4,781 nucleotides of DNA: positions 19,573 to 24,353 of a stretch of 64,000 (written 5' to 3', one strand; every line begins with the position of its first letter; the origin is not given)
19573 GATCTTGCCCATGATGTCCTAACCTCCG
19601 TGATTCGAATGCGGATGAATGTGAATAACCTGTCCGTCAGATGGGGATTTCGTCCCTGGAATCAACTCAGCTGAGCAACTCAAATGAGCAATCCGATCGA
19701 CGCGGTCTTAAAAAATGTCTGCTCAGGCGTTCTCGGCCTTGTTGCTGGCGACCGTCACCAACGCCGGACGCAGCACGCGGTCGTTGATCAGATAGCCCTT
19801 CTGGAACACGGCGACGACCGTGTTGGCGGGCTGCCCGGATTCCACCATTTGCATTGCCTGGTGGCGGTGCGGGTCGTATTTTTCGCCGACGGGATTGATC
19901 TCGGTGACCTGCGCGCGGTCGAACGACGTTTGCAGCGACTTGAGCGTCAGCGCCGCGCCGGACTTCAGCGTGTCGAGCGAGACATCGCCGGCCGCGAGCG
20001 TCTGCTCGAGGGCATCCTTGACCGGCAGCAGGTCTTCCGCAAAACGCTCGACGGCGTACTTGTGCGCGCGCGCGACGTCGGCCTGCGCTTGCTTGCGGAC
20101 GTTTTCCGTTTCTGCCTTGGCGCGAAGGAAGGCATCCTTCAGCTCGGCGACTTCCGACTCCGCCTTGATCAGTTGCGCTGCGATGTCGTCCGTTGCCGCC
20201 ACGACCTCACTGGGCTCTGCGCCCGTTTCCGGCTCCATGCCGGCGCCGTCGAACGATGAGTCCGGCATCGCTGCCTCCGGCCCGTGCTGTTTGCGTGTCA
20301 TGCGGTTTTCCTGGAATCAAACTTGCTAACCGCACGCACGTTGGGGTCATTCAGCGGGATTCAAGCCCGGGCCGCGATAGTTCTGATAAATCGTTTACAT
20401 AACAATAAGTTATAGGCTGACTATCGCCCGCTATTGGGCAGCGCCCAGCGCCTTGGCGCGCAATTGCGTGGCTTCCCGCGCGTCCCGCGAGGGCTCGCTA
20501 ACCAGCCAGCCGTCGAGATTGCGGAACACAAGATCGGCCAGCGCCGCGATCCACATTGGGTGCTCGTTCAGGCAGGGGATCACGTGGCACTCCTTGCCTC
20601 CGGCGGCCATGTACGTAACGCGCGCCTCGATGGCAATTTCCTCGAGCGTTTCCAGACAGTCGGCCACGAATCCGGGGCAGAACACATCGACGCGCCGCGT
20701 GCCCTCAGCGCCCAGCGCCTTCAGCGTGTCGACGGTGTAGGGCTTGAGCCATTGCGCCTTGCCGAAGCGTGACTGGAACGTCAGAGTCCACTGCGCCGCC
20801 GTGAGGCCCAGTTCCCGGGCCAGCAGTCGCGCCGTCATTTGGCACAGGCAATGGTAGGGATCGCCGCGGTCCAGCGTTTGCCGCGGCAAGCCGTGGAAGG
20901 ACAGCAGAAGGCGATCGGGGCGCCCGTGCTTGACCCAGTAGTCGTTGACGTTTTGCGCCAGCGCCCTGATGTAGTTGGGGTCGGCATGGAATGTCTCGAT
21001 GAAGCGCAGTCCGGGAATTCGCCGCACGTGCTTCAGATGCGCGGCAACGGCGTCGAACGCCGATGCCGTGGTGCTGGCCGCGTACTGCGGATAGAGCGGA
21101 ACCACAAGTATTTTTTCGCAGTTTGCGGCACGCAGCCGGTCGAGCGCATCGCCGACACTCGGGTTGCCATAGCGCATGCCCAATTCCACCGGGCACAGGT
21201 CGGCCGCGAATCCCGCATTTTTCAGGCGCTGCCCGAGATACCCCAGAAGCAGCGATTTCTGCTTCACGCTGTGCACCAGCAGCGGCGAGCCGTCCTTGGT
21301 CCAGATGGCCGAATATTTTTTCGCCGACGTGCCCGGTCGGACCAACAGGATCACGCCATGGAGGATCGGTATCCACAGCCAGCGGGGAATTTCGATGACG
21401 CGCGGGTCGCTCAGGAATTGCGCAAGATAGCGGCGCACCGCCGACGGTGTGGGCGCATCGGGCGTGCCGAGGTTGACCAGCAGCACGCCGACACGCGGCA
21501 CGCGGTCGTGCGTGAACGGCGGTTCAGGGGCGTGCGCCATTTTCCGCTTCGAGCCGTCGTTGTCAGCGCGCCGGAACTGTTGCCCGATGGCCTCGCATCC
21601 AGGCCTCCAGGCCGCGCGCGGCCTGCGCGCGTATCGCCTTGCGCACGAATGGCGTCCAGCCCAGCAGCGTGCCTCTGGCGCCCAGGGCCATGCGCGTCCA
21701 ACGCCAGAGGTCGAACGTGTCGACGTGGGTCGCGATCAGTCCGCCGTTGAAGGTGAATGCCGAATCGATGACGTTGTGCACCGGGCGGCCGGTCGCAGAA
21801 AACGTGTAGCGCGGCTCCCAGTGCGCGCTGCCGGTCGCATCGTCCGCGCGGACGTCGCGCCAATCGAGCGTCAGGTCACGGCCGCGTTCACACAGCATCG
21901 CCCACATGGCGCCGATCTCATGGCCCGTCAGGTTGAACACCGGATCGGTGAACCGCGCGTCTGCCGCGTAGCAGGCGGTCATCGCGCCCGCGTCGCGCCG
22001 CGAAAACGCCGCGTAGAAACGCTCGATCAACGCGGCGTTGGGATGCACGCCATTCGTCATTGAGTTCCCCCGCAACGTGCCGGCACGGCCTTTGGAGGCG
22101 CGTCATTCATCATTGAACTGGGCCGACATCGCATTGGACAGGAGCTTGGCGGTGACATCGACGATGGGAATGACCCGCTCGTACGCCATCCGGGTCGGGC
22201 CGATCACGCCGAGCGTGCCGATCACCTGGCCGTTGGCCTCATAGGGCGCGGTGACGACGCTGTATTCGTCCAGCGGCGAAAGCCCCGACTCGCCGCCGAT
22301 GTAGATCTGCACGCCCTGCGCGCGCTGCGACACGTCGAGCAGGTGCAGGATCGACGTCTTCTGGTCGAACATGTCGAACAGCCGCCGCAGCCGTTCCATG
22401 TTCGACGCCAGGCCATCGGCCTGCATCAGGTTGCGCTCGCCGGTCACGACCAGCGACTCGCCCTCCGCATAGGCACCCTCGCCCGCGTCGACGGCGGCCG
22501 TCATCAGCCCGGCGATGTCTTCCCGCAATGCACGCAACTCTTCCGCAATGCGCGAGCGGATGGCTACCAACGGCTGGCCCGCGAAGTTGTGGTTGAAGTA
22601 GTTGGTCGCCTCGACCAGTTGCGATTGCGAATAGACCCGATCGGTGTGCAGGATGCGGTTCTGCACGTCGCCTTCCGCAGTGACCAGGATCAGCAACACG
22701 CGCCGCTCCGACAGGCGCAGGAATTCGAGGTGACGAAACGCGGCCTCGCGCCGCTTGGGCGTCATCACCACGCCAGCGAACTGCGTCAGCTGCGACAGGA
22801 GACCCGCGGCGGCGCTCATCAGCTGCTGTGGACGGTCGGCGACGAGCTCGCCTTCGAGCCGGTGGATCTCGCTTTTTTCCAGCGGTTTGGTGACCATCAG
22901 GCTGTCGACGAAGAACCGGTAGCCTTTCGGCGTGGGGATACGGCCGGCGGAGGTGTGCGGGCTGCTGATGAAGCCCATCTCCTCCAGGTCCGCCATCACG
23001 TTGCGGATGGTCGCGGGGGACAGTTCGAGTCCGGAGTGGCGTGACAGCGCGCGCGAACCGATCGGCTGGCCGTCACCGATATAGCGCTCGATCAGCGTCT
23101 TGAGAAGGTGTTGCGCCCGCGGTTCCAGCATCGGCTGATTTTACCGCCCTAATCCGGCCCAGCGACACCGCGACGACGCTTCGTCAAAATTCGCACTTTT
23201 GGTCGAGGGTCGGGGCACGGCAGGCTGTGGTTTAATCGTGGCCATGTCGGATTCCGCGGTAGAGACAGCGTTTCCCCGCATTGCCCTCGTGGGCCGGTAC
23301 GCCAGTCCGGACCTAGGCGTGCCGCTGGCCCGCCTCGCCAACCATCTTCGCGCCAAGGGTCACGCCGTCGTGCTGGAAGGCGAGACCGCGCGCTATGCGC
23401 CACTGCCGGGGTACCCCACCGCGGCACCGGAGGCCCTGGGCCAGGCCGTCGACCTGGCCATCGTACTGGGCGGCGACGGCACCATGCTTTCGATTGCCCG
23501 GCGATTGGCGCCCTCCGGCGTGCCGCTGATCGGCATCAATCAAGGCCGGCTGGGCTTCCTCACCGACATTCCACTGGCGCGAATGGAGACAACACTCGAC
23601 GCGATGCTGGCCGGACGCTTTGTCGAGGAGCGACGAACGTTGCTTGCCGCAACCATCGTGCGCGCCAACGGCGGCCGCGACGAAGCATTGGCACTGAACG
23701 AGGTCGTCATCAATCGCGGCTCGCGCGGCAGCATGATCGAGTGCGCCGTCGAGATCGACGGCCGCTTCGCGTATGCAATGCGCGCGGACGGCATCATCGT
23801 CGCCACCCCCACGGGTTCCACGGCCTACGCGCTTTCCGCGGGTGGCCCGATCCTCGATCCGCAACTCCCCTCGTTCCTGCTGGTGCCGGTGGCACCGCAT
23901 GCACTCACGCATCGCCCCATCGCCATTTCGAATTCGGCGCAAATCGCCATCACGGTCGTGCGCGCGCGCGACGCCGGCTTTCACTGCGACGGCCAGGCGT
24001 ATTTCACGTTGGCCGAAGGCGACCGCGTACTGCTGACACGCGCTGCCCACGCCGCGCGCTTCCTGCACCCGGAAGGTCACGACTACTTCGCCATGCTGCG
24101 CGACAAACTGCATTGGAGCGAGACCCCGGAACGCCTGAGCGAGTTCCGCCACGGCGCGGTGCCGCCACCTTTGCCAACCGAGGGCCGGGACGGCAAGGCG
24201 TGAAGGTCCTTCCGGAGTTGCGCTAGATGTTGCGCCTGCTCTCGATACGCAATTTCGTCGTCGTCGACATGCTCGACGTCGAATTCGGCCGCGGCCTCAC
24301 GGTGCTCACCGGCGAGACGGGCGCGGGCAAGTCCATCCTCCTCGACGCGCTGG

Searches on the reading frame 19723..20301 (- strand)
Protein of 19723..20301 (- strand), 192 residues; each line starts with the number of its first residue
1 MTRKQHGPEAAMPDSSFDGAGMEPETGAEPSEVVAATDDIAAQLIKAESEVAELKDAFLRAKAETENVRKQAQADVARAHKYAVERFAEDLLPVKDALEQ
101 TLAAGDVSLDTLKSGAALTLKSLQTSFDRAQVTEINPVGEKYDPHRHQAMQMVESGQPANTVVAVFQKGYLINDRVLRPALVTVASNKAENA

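Call 18: search_protein_families(library=pfam, proteins=[window:19723-20301:-], max_evalue=0.0001)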
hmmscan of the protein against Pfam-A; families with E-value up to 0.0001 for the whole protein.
window:19723-20301:- (192 aa): 1 family
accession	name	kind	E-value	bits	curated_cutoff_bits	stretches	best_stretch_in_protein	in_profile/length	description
PF01025.24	GrpE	-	2.1e-44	151.6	25.8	1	38-185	14-164/165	GrpE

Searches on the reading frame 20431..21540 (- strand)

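Call 18: search_protein_families(library=pfam, proteins=[window:20431-21540:-], max_evalue=0.0001)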
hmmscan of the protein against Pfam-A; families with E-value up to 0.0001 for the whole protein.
window:20431-21540:- (369 aa): 1 family
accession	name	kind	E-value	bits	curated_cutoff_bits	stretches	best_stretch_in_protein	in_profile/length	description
PF00762.24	Ferrochelatase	-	4.2e-113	377.9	27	1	17-341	2-316/317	Ferrochelatase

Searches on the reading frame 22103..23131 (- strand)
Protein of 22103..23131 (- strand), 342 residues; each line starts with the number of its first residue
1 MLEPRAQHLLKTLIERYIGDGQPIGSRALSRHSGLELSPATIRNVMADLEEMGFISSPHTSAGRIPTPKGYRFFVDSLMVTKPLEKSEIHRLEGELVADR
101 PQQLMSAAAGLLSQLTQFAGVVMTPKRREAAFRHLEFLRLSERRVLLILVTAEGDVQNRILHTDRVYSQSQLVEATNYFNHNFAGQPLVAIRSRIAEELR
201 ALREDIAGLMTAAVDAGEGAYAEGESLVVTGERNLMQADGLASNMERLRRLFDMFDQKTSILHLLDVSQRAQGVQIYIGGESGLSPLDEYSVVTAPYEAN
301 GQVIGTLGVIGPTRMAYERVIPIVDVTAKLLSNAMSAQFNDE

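Call 18: search_protein_families(library=pfam, proteins=[window:22103-23131:-], max_evalue=0.0001)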
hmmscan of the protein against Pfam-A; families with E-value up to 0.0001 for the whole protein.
window:22103-23131:- (342 aa): 2 families
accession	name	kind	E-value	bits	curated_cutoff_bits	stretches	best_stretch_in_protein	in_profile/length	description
PF01628.27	HrcA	-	9.4e-65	219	22.2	1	103-321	2-215/215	HrcA protein C terminal domain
PF03444.21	HrcA_DNA-bdg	-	2.5e-05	24.3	21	1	2-73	2-72/79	Winged helix-turn-helix transcription repressor, HrcA DNA-binding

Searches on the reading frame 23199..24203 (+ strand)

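Call 18: search_protein_families(library=pfam, proteins=[window:23199-24203:+], max_evalue=0.0001)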
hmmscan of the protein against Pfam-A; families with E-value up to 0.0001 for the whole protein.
window:23199-24203:+ (334 aa): 2 families
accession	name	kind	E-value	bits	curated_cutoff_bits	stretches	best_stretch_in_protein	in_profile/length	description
PF20143.4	NAD_kinase_C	-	1.8e-35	121.9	23.7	1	166-290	1-125/126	ATP-NAD kinase C-terminal domain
PF01513.26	NAD_kinase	-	1.8e-17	64.3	25.5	1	76-141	65-130/130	ATP-NAD kinase N-terminal domain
